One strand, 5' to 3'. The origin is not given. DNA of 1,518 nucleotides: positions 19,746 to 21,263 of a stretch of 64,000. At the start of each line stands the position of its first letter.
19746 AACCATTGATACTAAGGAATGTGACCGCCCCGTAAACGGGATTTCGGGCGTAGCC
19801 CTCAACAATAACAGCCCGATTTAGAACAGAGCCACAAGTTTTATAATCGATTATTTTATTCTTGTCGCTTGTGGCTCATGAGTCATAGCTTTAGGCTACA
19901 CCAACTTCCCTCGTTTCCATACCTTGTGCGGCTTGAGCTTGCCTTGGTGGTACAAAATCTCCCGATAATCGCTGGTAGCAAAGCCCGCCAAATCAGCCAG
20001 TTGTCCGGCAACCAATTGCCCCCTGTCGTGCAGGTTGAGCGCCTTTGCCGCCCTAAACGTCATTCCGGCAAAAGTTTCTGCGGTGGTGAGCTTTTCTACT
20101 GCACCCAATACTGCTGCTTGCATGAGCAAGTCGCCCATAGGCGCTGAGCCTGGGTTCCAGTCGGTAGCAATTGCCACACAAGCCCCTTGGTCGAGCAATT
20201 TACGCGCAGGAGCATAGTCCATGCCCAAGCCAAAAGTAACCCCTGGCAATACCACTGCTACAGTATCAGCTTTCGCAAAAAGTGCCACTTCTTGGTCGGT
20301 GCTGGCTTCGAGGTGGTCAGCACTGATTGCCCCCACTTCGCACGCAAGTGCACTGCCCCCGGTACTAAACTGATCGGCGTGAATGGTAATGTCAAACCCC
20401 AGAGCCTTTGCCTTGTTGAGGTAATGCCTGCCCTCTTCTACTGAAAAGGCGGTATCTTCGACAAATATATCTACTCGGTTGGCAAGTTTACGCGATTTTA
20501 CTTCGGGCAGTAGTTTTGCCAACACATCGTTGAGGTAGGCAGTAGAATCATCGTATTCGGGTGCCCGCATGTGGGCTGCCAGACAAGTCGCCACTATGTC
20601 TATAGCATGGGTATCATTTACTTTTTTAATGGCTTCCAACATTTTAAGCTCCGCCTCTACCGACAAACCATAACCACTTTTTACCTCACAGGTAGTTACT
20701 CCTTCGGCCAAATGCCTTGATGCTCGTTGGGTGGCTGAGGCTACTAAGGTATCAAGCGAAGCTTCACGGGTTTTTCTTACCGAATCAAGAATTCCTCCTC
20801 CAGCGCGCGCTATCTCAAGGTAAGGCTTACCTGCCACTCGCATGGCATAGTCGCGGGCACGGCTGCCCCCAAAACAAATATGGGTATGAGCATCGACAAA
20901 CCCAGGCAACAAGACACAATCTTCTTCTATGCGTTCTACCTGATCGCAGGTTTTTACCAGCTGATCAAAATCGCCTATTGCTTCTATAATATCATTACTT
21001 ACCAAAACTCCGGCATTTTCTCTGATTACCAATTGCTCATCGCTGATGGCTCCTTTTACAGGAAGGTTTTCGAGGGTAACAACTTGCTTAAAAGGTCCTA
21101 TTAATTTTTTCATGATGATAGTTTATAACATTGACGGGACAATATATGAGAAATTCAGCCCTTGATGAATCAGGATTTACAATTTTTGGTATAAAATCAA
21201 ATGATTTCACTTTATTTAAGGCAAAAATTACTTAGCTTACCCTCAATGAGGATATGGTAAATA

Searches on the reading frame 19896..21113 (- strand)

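Call 61: search_protein_families(library=pfam, proteins=[window:19896-21113:-], max_evalue=0.001)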
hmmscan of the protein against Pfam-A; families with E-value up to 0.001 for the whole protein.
window:19896-21113:- (405 aa): 2 families
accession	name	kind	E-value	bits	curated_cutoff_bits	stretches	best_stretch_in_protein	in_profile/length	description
PF07969.17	Amidohydro_3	-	7.5e-19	69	29.7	2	112-404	150-470/472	Amidohydrolase family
PF01979.26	Amidohydro_1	-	1.7e-18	67.4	25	1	67-405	1-345/345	Amidohydrolase family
